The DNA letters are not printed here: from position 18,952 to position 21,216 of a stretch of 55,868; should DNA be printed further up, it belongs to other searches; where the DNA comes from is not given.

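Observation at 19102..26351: Five-gene cytoplasmic FDH-like operon wiring one Fe-S module to two different molybdopterin catalytic subunits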

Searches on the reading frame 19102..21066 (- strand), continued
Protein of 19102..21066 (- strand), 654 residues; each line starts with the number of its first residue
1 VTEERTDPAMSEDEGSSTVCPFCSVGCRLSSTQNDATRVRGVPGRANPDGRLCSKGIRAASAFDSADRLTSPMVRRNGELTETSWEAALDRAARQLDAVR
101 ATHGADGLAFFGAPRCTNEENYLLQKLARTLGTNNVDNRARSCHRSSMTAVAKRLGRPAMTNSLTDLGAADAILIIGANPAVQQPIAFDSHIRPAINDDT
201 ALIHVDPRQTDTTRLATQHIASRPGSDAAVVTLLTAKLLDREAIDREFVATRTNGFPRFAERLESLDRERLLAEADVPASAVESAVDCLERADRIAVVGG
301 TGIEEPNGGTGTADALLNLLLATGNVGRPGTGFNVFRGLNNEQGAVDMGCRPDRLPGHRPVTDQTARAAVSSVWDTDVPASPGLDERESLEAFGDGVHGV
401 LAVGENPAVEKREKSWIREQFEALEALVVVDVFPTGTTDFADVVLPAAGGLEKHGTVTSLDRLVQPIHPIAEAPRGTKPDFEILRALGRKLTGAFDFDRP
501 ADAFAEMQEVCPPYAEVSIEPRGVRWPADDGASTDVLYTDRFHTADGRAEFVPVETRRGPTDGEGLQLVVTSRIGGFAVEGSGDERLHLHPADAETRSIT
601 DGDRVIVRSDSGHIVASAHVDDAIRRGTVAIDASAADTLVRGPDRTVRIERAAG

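Call 85: predict_structure(alignment_id=A1)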
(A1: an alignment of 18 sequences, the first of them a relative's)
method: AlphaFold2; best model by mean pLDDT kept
length: 645 residues; sequences in the alignment: 18
mean_pLDDT: 80.3   pTM: 0.83
mean pLDDT of the five models: 80.3, 78.8, 78.7, 76.0, 76.0
residues with pLDDT >= 90: 267; 70-90: 206; 50-70: 133; < 50: 39
segments of 3 or more residues with pLDDT < 50: 1-8, 15-17, 329-335, 513-515, 521-525, 565-574
pLDDT, mean of each block of 10 residues (from residue 1): 42 53 56 62 60 63 91 95 98 97 78 92 90 73 86 82 90 74 88 92 89 89 97 97 95 94 92 97 94 65 93 93 76 56 88 94 95 90 91 70 69 92 78 87 61 54 69 92 89 88 74 52 57 88 75 71 46 64 94 92 87 89 76 77 80
secondary structure, 60 per line:
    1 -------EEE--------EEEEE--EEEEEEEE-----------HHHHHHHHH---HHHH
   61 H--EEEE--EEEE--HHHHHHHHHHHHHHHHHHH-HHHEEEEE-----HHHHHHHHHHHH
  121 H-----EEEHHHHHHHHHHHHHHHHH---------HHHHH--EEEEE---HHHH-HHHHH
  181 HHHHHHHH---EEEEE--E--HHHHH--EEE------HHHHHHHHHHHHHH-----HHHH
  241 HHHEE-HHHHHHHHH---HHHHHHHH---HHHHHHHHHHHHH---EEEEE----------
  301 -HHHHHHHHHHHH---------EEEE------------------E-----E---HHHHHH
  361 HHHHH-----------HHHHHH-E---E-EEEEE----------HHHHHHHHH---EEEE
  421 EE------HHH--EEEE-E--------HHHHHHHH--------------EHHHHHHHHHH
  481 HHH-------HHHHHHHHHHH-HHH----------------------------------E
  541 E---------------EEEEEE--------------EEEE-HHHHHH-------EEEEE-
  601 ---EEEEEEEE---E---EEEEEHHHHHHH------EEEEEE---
elements in order: E8-10 E19-23 E26-33 H45-53 H57-61 E64-67 E70-73 H76-94 E99-103 H109-121 E127-129 H130-146 H156-160 E163-167 H171-174 H176-188 E192-196 H202-206 E209-211 H218-231 H237-243 H247-255 H259-266 H270-282 E286-290 H302-313 E323-326 H355-365 H377-382 E390-394 H405-413 E417-422 E434-437 H448-455 H471-483 H491-501 E557-562 E577-580 H582-587 E595-599 E604-611 E619-623 H624-630 E637-642

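Call 86: list_cluster_members(proteins=[P0001, P0121, P0241])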
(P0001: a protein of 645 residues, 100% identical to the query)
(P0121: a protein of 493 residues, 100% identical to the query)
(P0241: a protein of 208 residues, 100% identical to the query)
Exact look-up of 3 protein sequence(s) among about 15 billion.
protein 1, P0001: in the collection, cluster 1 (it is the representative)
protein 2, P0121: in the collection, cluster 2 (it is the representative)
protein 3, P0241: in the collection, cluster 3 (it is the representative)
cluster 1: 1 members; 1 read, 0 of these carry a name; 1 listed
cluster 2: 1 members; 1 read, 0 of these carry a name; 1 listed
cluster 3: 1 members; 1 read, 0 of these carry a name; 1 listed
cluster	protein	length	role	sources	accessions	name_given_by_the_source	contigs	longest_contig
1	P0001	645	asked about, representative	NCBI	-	-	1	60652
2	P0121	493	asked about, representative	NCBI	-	-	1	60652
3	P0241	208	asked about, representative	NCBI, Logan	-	-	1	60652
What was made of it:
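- Tried and rejected: The cluster look-up gave no accession or organism name (call 86).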

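Call 89: fold_search(model_id=the predicted structure, library=pdb)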
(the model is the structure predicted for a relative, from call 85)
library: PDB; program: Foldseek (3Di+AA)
matches with E <= 10: 971; with E <= 0.001: 195
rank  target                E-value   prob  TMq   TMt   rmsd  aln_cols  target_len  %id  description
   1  1fdi                  7.2e-46  1.00  0.81  0.74   4.9       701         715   27  OXIDIZED FORM OF FORMATE DEHYDROGENASE H FROM E. COLI COMPLEXED WITH THE INHIBITOR NITRITE (released 1997-08-20)
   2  8rqz_C                4.8e-45  1.00  0.83  0.56   4.5       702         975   27  Crystal structure of Molybdenum bispyranopterin guanine dinucleotide formate dehydrogenases ForCE1 from Bacillus subti (released 2025-08-06)
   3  7vw6_A                4.8e-45  1.00  0.82  0.60   4.8       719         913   27  Cryo-EM Structure of Formate Dehydrogenase 1 from Methylorubrum extorquens AM1 (released 2022-06-01)
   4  8j83_A                1.0e-44  1.00  0.84  0.61   4.5       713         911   29  Crystal structure of formate dehydrogenase from Methylorubrum extorquens AM1 (released 2023-10-11)
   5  9ktl_A                1.5e-44  1.00  0.84  0.59   4.4       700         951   29  Cryo-EM structure of reduced form of formate dehydrogenase from Rhodobacter aestuarii (RaFDH) with NADH (released 2025-06-18)
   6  7z0t_A                3.2e-44  1.00  0.83  0.75   4.6       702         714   27  Structure of the Escherichia coli formate hydrogenlyase complex (aerobic preparation, composite structure) (released 2022-09-28)
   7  1aa6                  2.5e-43  1.00  0.80  0.75   4.9       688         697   28  REDUCED FORM OF FORMATE DEHYDROGENASE H FROM E. COLI (released 1997-08-20)
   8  6tg9_A                4.2e-41  1.00  0.83  0.58   4.6       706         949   28  Cryo-EM Structure of NADH reduced form of NAD+-dependent Formate Dehydrogenase from Rhodobacter capsulatus (released 2020-04-22)
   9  2v45                  7.4e-40  1.00  0.83  0.74   4.6       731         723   23  A New Catalytic Mechanism of Periplasmic Nitrate Reductase from Desulfovibrio desulfuricans ATCC 27774 from Crystallogra (released 2008-03-18)
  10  2nap                  4.0e-39  1.00  0.83  0.75   4.7       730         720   23  DISSIMILATORY NITRATE REDUCTASE (NAP) FROM DESULFOVIBRIO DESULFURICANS (released 1999-09-19)
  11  2v3v                  7.6e-39  1.00  0.82  0.74   4.8       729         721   23  A New Catalytic Mechanism of Periplasmic Nitrate Reductase from Desulfovibrio desulfuricans ATCC 27774 from Crystallogra (released 2008-03-18)
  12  2jio                  1.4e-38  1.00  0.83  0.75   5.0       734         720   23  A New Catalytic Mechanism of Periplasmic Nitrate Reductase from Desulfovibrio desulfuricans ATCC 27774 from Crystallogra (released 2008-03-18)
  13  7xqw_A                2.8e-38  1.00  0.73  0.60   4.1       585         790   32  Formate dehydrogenase (FDH) from Methylobacterium extorquens AM1 (MeFDH1) (released 2023-08-09)
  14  7bkb_D                6.4e-37  1.00  0.71  0.82   3.9       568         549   31  Formate dehydrogenase - heterodisulfide reductase - formylmethanofuran dehydrogenase complex from Methanospirillum hun (released 2021-09-29)
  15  2nya_A                2.7e-34  1.00  0.77  0.64   5.5       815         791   19  Crystal structure of the periplasmic nitrate reductase (NAP) from Escherichia coli (released 2006-12-05)
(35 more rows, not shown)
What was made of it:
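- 19102..21039 (-): Mo2 (645 aa; the 654-aa ORF starts at the GTG at 21066). It is a divergent FDH-fold molybdoenzyme of class CH...RGL-x-NEQG. AF2 model with pLDDT 80; best fold matches are FdhF, ForC and FdsA at TM 0.81-0.84 (calls 85, 89).
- FDH fold (calls 85, 89). Its best fold match is FdhF (call 89).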

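Call 106: search_protein_representatives(alignment_id=A1)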
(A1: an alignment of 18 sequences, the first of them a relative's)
Query: 18 sequences, 645 profile positions. Proteins with E-value up to 0.001 (for the whole library): 35019; up to 1e-10: 16740; up to 1e-30: 4076. The best 150 are listed.
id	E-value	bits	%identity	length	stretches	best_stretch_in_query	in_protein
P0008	1.3e-291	985.6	-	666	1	5-643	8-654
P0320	8.3e-285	963.0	-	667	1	6-643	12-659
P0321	3.0e-217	739.8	-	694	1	3-631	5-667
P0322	4.9e-174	597.0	-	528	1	143-642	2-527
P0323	6.0e-162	557.1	-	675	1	9-623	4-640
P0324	1.9e-157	542.3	-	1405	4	8-483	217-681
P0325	3.2e-149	515.0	-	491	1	216-608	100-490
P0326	8.2e-149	513.7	-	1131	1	6-623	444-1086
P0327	3.6e-148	511.6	-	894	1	10-626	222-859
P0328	7.4e-146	504.0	-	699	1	11-624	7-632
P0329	9.0e-145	500.4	-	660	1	7-631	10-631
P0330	5.4e-144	497.8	-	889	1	7-623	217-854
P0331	8.6e-144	497.1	-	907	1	7-623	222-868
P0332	1.3e-143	496.5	-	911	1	9-623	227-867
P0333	3.7e-143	495.0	-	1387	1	6-624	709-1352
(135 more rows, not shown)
